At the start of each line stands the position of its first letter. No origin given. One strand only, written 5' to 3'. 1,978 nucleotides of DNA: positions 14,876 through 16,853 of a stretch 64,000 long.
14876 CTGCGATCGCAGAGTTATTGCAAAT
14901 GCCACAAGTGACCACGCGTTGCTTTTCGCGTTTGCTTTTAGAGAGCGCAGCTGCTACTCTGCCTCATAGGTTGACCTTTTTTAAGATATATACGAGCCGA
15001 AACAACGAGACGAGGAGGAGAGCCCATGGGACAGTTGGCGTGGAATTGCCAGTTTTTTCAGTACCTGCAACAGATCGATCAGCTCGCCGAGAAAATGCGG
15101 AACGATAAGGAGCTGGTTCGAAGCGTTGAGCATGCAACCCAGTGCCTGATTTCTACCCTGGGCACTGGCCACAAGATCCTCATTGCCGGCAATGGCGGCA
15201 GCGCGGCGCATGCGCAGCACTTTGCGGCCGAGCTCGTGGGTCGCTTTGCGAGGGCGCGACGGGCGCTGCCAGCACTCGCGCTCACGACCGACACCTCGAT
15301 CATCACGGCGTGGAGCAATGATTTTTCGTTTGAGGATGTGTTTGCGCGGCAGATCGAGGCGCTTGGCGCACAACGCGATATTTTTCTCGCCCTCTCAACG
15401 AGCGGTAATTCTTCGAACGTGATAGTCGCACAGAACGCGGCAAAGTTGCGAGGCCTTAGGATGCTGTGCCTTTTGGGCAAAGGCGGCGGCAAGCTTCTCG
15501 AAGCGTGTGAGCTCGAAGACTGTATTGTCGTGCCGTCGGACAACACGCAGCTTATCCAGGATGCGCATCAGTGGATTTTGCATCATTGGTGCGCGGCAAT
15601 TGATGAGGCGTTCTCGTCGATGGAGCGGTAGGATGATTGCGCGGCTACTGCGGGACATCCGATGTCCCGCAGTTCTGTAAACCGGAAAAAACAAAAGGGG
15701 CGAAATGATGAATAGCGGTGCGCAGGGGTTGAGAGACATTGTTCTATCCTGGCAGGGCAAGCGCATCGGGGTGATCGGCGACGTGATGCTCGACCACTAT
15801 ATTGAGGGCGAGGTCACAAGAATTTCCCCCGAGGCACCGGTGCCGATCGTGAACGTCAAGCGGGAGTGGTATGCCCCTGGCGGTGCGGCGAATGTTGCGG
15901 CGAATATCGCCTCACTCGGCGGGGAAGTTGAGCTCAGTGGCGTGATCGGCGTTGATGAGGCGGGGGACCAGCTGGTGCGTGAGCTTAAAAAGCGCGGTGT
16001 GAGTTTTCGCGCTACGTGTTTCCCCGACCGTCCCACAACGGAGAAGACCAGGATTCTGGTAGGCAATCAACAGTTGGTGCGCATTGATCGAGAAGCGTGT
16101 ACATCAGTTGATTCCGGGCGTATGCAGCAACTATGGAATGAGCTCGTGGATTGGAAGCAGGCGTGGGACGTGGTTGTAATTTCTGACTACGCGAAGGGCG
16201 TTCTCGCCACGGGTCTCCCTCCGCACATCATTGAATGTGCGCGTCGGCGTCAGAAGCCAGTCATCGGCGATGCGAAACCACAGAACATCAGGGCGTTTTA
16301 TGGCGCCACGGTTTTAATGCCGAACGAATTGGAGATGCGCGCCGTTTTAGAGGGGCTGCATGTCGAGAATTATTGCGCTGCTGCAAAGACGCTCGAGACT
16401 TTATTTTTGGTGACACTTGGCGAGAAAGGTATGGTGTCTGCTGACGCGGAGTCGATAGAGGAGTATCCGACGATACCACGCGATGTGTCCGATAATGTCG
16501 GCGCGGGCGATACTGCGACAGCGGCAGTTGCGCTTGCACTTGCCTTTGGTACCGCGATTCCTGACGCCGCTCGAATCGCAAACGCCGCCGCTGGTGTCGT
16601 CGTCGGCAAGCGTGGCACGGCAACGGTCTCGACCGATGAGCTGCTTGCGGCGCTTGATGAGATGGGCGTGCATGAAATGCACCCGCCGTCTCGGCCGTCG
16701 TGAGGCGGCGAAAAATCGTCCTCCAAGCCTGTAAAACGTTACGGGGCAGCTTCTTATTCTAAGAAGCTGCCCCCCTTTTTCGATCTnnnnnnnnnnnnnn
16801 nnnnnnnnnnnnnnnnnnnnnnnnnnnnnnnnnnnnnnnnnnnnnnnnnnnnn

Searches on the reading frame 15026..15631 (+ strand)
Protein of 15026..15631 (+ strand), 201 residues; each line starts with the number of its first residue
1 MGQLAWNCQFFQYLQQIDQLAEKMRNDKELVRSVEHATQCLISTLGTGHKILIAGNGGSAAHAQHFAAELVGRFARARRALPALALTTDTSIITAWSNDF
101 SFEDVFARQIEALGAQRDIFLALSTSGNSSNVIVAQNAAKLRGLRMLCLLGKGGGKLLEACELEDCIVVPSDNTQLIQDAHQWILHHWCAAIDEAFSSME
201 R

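Call 3: search_protein_families(library=pfam, proteins=[window:15026-15631:+], max_evalue=0.01)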
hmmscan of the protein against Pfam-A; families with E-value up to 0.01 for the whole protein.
window:15026-15631:+ (201 aa): 2 families
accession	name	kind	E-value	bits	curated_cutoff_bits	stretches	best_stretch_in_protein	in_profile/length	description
PF13580.11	SIS_2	-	3.2e-24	85.9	27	1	12-149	1-136/138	SIS domain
PF01380.27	SIS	-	0.0052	17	25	0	115-161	52-98/131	SIS domain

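Call 4: search_protein_families(library=ncbifam, proteins=[window:15026-15631:+], max_evalue=0.01)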
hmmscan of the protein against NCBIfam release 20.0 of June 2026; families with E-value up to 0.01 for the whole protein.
window:15026-15631:+ (201 aa): 11 families
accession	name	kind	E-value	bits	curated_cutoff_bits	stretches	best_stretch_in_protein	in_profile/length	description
NF010546.0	PRK13936.1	equivalog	1.2e-59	201.4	276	1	18-195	13-191/197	phosphoheptose isomerase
TIGR00441.1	gmhA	equivalog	2.6e-51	173.7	209.45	1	40-192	3-153/154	D-sedoheptulose 7-phosphate isomerase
NF001628.0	PRK00414.1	equivalog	2.5e-39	134.9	265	1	14-192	10-186/192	D-sedoheptulose 7-phosphate isomerase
NF008138.0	PRK10886.1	equivalog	5.4e-37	127.4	352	1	30-195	23-189/196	DnaA initiator-associating protein DiaA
NF010547.0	PRK13938.1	equivalog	4.7e-32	111.2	320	1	23-195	20-190/196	D-sedoheptulose 7-phosphate isomerase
NF002805.0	PRK02947.1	subfamily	0.00011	21.5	135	1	12-149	6-140/247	sugar isomerase domain-containing protein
NF003915.0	PRK05441.1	subfamily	0.00013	21.1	168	1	28-164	42-179/300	N-acetylmuramic acid 6-phosphate etherase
NF006426.0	PRK08674.1-6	subfamily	0.0004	19.3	295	1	117-169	91-141/354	bifunctional phosphoglucose/phosphomannose isomerase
NF008141.0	PRK10892.1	equivalog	0.0035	16.7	505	1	115-174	95-154/328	arabinose-5-phosphate isomerase KdsD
TIGR02128.1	G6PI_arch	equivalog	0.004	16.1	213.9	0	96-169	42-119/308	bifunctional phosphoglucose/phosphomannose isomerase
TIGR03127.2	RuMP_HxlB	equivalog_domain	0.0085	16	160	0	116-152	72-108/178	6-phospho-3-hexuloisomerase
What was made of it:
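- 15026..15631 (+): gmhA-like sedoheptulose-7-phosphate isomerase (SIS_2). Neighbour only. calls 3, 4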

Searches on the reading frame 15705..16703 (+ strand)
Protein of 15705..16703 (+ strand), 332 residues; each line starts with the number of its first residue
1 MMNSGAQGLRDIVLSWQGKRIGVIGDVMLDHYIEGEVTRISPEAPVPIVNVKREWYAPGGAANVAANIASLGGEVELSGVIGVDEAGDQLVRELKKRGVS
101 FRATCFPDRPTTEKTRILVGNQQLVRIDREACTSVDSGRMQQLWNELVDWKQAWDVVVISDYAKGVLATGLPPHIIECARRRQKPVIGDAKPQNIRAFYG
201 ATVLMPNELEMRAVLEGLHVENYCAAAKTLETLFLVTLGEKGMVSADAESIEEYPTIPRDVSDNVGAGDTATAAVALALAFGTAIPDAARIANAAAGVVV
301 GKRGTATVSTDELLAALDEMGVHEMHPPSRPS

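Call 3: search_protein_families(library=pfam, proteins=[window:15705-16703:+], max_evalue=0.01)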
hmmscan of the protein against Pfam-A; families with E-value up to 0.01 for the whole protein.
window:15705-16703:+ (332 aa): 1 family
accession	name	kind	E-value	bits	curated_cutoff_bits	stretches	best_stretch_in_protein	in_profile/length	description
PF00294.29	PfkB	-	2.5e-39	135.9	25.8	1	22-308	5-298/302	pfkB family carbohydrate kinase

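Call 4: search_protein_families(library=ncbifam, proteins=[window:15705-16703:+], max_evalue=0.01)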
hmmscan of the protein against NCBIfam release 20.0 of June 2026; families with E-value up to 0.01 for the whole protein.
window:15705-16703:+ (332 aa): 22 families
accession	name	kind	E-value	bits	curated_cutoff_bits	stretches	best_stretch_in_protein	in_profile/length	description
TIGR02198.1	rfaE_dom_I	equivalog_domain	3.8e-91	305.5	345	1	16-317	5-314/315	D-glycero-beta-D-manno-heptose-7-phosphate kinase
NF008454.0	PRK11316.1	equivalog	2.3e-76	257.3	521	1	16-320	8-315/475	bifunctional D-glycero-beta-D-manno-heptose-7-phosphate kinase/D-glycero-beta-D-manno-heptose 1-phosphate adenylyltransferase HldE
TIGR02152.1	D_ribokin_bact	equivalog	9.7e-22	77.6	299.65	1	22-307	2-288/298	ribokinase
TIGR03168.1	1-PFK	subfamily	2.6e-21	75.9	216.4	1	56-320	33-302/305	hexose kinase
TIGR03828.1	pfkB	equivalog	2.6e-18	66.1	292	1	57-320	33-302/305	1-phosphofructokinase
NF008353.0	PRK11142.1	equivalog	1.8e-13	50.7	341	1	20-306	4-290/307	ribokinase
NF053626.1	RibKinHalex1628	equivalog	1.3e-12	47.8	330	2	58-122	38-102/293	ATP-dependent ribose-1-phosphate kinase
TIGR04382.1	myo_inos_iolC_N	equivalog_domain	2.5e-12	46.7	300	1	201-307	189-297/309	5-dehydro-2-deoxygluconokinase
NF007321.0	PRK09813.1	equivalog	2.6e-12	46.8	247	2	233-302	188-257/261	fructoselysine 6-kinase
NF041320.1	pfkB_Halo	equivalog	3.5e-11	43.1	400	1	54-324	32-301/302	1-phosphofructokinase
NF006957.1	PRK09434.1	equivalog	7.3e-10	38.8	450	2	57-106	25-75/302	fructokinase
NF041134.1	R1P_kin_Thcocales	equivalog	2.3e-07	30.5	500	1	201-313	168-278/291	ADP-dependent ribose-1-phosphate kinase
NF007068.0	PRK09513.1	equivalog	2.7e-07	30.1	432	1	55-317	36-303/312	1-phosphofructokinase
NF010033.0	PRK13508.1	equivalog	3.1e-07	29.9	469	1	58-294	36-278/309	tagatose-6-phosphate kinase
NF041164.1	NucKinThplmales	equivalog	2.2e-06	27.1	450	1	202-302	175-274/295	nucleoside kinase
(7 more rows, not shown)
